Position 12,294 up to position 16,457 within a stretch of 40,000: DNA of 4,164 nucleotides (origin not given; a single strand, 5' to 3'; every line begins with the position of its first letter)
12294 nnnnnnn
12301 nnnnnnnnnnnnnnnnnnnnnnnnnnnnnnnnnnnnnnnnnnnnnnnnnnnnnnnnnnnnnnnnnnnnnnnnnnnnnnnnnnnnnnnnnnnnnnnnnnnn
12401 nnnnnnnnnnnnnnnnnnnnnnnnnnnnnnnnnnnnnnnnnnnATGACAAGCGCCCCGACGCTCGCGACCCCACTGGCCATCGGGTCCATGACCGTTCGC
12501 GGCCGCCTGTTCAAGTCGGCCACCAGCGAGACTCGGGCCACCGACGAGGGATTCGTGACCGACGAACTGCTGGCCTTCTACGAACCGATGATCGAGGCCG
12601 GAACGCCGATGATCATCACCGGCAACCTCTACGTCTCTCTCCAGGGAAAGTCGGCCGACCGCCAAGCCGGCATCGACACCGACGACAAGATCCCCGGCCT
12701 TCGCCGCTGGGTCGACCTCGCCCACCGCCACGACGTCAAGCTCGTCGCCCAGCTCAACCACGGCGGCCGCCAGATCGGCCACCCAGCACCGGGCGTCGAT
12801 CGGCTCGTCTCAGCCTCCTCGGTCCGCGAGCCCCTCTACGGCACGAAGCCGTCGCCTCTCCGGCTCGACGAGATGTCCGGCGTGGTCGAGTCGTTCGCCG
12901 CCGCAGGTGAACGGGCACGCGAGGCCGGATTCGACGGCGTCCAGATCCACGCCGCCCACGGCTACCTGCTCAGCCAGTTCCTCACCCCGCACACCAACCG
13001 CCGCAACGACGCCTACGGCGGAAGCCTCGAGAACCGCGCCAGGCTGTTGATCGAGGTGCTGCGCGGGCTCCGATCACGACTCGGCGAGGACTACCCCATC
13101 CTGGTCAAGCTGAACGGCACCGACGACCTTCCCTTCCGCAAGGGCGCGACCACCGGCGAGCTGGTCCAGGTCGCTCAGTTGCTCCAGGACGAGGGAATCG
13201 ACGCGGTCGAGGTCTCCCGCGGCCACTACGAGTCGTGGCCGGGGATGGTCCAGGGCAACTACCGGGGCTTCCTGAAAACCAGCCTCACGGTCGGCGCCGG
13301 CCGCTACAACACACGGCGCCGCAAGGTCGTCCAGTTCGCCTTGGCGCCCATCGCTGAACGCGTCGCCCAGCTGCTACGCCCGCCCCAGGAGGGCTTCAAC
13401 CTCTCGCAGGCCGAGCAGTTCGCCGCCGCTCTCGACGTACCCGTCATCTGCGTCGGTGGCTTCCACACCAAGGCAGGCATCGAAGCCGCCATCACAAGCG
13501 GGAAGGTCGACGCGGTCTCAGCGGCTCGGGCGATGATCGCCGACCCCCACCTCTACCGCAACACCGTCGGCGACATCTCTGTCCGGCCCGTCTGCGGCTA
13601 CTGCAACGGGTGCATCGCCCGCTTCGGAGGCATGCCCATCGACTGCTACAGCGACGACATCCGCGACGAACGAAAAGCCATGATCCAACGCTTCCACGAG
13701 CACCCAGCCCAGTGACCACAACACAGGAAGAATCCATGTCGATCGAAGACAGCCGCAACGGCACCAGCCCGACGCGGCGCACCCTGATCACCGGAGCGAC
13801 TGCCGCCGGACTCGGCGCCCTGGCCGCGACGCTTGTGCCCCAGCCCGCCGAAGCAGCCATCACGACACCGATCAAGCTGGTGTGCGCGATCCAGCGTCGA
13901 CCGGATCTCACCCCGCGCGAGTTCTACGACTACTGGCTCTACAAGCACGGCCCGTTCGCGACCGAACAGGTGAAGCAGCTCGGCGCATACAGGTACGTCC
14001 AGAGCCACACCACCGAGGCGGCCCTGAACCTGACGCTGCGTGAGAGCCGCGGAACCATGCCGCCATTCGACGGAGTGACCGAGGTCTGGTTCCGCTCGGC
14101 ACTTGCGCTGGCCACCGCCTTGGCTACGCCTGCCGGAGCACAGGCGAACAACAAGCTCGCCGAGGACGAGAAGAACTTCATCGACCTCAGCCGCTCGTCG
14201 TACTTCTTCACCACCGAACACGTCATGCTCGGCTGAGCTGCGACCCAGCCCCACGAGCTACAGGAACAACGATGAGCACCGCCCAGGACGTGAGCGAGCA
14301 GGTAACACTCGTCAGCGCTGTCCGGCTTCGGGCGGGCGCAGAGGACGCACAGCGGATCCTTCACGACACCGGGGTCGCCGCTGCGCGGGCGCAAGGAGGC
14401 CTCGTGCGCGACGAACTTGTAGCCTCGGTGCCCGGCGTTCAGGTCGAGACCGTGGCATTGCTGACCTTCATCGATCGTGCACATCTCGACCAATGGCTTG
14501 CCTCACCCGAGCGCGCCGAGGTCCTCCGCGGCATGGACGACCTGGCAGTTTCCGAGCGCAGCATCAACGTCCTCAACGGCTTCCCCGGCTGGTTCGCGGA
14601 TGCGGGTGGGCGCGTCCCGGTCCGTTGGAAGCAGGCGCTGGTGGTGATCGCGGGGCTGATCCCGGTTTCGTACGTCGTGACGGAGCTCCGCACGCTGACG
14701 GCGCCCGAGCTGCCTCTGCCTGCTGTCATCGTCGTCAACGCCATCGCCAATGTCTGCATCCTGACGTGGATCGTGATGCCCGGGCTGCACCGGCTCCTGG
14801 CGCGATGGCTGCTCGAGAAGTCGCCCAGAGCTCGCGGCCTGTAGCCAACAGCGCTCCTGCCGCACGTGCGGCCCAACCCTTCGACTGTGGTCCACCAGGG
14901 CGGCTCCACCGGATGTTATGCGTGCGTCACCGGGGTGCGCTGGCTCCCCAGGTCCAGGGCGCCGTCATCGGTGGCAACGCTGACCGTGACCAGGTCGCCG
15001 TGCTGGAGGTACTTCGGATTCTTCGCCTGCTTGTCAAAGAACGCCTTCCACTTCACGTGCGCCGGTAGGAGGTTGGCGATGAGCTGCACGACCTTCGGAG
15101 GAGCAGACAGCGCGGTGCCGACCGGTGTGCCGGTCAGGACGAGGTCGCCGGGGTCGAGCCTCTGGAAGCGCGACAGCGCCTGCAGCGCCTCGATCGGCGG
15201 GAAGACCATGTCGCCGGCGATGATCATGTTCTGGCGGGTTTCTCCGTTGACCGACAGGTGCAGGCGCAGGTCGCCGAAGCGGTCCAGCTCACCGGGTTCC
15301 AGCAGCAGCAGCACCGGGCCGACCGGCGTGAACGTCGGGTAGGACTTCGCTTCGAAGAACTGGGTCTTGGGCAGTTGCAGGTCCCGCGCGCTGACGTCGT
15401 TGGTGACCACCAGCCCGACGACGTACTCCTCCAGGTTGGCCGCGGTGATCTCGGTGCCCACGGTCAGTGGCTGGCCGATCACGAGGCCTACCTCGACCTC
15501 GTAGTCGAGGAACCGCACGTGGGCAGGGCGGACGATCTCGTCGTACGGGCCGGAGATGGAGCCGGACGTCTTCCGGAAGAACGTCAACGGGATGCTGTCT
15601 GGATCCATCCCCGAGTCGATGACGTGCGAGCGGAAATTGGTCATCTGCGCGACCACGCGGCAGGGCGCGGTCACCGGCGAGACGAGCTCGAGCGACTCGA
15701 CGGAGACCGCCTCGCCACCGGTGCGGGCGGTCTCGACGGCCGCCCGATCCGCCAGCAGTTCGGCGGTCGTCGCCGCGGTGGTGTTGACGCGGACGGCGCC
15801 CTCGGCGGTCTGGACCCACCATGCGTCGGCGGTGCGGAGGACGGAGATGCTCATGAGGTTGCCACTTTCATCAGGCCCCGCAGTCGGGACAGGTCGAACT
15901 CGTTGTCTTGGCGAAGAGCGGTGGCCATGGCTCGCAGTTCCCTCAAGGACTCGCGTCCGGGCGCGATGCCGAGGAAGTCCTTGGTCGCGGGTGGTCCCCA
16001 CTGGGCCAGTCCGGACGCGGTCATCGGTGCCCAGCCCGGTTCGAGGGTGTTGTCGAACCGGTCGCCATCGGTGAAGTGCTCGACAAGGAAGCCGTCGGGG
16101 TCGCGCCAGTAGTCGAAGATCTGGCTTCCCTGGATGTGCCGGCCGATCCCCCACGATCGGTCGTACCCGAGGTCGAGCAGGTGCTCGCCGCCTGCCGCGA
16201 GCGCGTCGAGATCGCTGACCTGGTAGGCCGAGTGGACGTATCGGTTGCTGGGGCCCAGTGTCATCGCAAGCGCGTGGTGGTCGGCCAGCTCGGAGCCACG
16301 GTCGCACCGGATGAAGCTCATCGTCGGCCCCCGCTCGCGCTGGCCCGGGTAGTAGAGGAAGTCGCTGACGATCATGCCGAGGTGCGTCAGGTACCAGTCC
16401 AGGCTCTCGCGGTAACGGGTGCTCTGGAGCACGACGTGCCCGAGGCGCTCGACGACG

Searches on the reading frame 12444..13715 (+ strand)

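Call 45: search_protein_families(library=pfam, proteins=[window:12444-13715:+], max_evalue=0.001)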
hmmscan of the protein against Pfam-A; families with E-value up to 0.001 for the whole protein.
window:12444-13715:+ (423 aa): 1 family
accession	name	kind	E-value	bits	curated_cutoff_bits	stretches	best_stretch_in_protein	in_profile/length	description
PF00724.26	Oxidored_FMN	-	1.3e-54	186.2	27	2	7-262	2-262/342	NADH:flavin oxidoreductase / NADH oxidase family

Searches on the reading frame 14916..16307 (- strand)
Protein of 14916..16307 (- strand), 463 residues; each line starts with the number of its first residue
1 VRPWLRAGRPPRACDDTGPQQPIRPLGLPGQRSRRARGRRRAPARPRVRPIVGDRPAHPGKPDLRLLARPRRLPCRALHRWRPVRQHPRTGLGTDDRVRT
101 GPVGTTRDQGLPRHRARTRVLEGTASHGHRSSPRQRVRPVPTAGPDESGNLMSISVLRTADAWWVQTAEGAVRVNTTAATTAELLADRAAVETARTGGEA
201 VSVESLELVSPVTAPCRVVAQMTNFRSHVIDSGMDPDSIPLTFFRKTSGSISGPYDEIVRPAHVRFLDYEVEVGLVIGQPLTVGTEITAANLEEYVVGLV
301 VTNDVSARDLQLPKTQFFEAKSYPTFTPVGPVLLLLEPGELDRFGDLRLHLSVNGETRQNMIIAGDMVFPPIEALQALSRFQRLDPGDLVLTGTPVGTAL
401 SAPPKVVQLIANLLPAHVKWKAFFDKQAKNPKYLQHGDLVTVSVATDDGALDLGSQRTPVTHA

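Call 45: search_protein_families(library=pfam, proteins=[window:14916-16307:-], max_evalue=0.001)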
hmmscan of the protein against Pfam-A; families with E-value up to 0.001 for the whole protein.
window:14916-16307:- (463 aa): 1 family
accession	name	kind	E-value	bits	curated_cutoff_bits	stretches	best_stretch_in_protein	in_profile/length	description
PF01557.24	FAA_hydrolase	-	4.1e-45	154.5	23.9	1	218-460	2-213/214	Fumarylacetoacetate (FAA) hydrolase C-terminal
